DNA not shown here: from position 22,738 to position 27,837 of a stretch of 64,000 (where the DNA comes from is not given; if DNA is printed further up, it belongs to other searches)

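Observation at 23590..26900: Mosaic paralogs: a diverged ~1,100-aa segment flanked by near-identical blocks (candidate specificity region; gene conversion)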

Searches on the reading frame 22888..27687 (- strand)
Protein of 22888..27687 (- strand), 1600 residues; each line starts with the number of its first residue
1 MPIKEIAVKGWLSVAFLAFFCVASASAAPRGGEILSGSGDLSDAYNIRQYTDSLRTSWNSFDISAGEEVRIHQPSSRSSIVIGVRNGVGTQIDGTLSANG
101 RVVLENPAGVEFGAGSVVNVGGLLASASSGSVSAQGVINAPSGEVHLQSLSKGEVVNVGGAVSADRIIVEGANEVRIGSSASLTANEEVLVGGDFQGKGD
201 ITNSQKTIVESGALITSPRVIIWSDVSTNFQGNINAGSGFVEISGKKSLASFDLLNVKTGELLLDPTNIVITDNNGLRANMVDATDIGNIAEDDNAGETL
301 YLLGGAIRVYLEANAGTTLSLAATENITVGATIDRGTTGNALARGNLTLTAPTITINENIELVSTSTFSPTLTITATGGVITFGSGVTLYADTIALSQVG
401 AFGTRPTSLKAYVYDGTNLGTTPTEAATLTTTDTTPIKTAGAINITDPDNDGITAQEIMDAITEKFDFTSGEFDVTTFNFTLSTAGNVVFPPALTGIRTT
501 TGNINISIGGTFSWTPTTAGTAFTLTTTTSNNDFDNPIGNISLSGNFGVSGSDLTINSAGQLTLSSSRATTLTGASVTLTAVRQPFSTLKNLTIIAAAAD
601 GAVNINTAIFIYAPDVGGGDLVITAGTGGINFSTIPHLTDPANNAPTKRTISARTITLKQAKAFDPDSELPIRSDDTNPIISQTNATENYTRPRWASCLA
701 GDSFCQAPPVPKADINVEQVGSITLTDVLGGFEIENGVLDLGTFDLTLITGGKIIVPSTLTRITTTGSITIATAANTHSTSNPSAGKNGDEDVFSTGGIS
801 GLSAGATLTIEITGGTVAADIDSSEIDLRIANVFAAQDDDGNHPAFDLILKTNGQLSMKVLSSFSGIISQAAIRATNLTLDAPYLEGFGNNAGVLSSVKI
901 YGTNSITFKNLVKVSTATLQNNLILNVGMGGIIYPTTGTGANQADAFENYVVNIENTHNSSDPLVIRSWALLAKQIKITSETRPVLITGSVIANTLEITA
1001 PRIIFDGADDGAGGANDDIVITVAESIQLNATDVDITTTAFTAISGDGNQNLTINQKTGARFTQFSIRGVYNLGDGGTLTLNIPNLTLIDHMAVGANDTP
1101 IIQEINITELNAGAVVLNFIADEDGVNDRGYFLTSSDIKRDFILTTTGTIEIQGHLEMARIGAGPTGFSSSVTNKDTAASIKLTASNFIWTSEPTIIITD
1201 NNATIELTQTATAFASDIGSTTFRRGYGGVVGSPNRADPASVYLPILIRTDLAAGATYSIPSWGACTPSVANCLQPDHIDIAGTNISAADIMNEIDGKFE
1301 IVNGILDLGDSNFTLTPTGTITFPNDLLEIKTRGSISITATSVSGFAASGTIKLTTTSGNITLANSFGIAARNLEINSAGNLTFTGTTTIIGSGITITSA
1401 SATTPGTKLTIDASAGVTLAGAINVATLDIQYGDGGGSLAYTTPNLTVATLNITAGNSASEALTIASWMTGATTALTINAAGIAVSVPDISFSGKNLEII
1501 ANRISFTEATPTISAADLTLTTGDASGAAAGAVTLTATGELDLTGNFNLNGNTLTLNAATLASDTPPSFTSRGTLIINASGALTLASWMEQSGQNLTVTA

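Call 9: find_homologous_proteins(query=window:23488-27687:-, max_evalue=0.00001)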
Query window:23488-27687:- (1400 aa): 97 proteins with E <= 0.00001 among 8000 candidates.
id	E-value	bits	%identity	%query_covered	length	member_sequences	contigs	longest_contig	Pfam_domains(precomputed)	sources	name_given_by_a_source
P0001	0.0e+0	2367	98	81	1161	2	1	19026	PF05860.20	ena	-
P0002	0.0e+0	1471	62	47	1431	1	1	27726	PF05860.20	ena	-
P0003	1.6e-111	392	57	25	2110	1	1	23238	PF05860.20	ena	-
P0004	2.9e-105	371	58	26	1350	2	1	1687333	PF05860.20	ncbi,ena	-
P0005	2.2e-98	349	58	25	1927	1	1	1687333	PF05860.20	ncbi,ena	-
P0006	2.9e-97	345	53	28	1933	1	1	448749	PF05860.20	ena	-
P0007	9.1e-97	343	43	41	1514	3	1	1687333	PF05860.20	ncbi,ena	-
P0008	3.0e-96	342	29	18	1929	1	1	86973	PF05860.20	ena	-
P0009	7.2e-96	340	54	28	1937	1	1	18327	PF05860.20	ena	-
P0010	7.4e-93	330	58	25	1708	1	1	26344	PF05860.20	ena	-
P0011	2.5e-91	325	44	44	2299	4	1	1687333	PF05860.20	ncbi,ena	-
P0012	4.8e-80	288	30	7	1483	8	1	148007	PF05860.20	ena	-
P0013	1.4e-65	240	58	18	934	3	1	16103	PF05860.20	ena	-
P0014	8.9e-61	224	58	18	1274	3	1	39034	PF05860.20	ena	-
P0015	6.3e-56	208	48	23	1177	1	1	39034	PF05860.20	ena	-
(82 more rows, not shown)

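Call 10: find_encoding_contigs(protein=P0001, flank=10000, max_places=4)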
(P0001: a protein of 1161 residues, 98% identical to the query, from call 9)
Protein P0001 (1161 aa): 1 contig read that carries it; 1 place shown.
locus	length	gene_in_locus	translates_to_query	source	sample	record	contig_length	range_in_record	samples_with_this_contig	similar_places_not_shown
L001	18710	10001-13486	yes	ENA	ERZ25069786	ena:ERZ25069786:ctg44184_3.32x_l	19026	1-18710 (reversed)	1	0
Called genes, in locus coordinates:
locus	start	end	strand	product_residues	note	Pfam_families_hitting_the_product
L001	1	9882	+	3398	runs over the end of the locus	?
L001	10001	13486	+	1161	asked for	PF05860:TPS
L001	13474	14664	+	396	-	-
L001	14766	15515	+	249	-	-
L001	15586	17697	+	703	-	-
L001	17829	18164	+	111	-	-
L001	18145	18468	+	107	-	-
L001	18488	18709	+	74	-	?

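Call 11: find_encoding_contigs(protein=P0002, flank=10000, max_places=4)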
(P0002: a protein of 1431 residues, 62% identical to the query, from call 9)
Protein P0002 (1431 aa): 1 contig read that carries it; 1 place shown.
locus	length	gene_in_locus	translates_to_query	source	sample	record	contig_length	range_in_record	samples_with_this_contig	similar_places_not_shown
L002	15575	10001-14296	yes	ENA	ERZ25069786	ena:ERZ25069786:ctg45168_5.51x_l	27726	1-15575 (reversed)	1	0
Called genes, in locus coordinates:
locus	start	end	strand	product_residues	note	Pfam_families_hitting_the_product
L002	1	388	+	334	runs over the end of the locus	PF08240:ADH_N, PF00107:ADH_zinc_N, PF13602:ADH_zinc_N_2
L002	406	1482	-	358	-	PF03969:AFG1_ATPase, PF00308:Bac_DnaA (faint)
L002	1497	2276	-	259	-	PF13085:Fer2_3, PF13183:Fer4_8, PF13237:Fer4_10, PF13534:Fer4_17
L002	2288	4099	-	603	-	PF00890:FAD_binding_2, PF02910:Succ_DH_flav_C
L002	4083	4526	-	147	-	PF01127:Sdh_cyt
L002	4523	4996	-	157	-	PF01127:Sdh_cyt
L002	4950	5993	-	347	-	PF00248:Aldo_ket_red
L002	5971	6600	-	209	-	PF25182:NonGDSL (weak), PF00657:Lipase_GDSL, PF13472:Lipase_GDSL_2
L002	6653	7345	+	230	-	PF00005:ABC_tran, PF02463:SMC_N (faint), PF13304:AAA_21 (faint)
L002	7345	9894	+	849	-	PF02687:FtsX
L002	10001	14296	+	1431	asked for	PF05860:TPS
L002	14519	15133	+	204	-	-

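Call 15: find_encoding_contigs(protein=P0004, flank=10000, max_places=3)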
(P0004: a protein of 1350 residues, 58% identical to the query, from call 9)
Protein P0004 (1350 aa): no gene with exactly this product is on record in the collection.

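Call 39: find_encoding_contigs(protein=P0011, flank=10000, max_places=2)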
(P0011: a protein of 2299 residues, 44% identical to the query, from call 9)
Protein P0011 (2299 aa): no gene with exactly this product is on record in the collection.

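Call 40: find_encoding_contigs(protein=P0005, flank=10000, max_places=2)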
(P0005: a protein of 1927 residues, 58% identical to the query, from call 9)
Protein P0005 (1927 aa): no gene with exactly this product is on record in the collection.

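Call 41: find_encoding_contigs(protein=P0006, flank=10000, max_places=2)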
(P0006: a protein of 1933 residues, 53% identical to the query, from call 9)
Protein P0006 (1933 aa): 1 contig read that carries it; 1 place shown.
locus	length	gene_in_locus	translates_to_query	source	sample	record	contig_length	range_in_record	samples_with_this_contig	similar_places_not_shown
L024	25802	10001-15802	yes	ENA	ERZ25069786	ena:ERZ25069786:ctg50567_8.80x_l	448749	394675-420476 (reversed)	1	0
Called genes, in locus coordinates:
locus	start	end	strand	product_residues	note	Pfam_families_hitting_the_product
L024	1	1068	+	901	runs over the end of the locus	PF04851:ResIII, PF00270:DEAD (weak), PF19778:RE_endonuc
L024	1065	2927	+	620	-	PF01555:N6_N4_Mtase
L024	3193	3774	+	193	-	-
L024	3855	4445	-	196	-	-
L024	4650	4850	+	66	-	-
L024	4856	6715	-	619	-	PF00501:AMP-binding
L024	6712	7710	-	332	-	PF08240:ADH_N, PF00107:ADH_zinc_N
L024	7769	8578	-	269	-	PF01571:GCV_T (weak), PF25455:Beta-barrel_CAF17_C (weak)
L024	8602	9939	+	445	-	PF01979:Amidohydro_1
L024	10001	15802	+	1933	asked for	PF05860:TPS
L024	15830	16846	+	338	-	PF02445:NadA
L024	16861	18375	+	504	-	PF00890:FAD_binding_2, PF01266:DAO (weak), PF07992:Pyr_redox_2 (faint), PF02910:Succ_DH_flav_C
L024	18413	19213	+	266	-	PF02749:QRPTase_N, PF01729:QRPTase_C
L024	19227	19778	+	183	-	PF00857:Isochorismatase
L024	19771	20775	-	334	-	PF18863:AbiJ_NTD4, PF14355:Abi_C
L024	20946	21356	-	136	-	PF15956:DUF4760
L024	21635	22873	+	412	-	PF00144:Beta-lactamase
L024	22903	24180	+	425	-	PF00144:Beta-lactamase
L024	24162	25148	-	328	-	PF00478:IMPDH (weak), PF03060:NMO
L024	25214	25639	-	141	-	PF01812:5-FTHF_cyc-lig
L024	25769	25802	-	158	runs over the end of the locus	PF05164:ZapA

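Call 49: search_protein_families(library=ncbifam, proteins=[window:22888-27687:-], max_evalue=0.01)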
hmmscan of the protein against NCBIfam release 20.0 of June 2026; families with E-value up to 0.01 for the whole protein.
window:22888-27687:- (1600 aa): 1 family
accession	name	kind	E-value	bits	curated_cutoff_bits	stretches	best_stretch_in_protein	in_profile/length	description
TIGR01901.1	adhes_NPXG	domain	2.8e-13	49.6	29.1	1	56-128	2-76/79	filamentous hemagglutinin N-terminal domain-containing protein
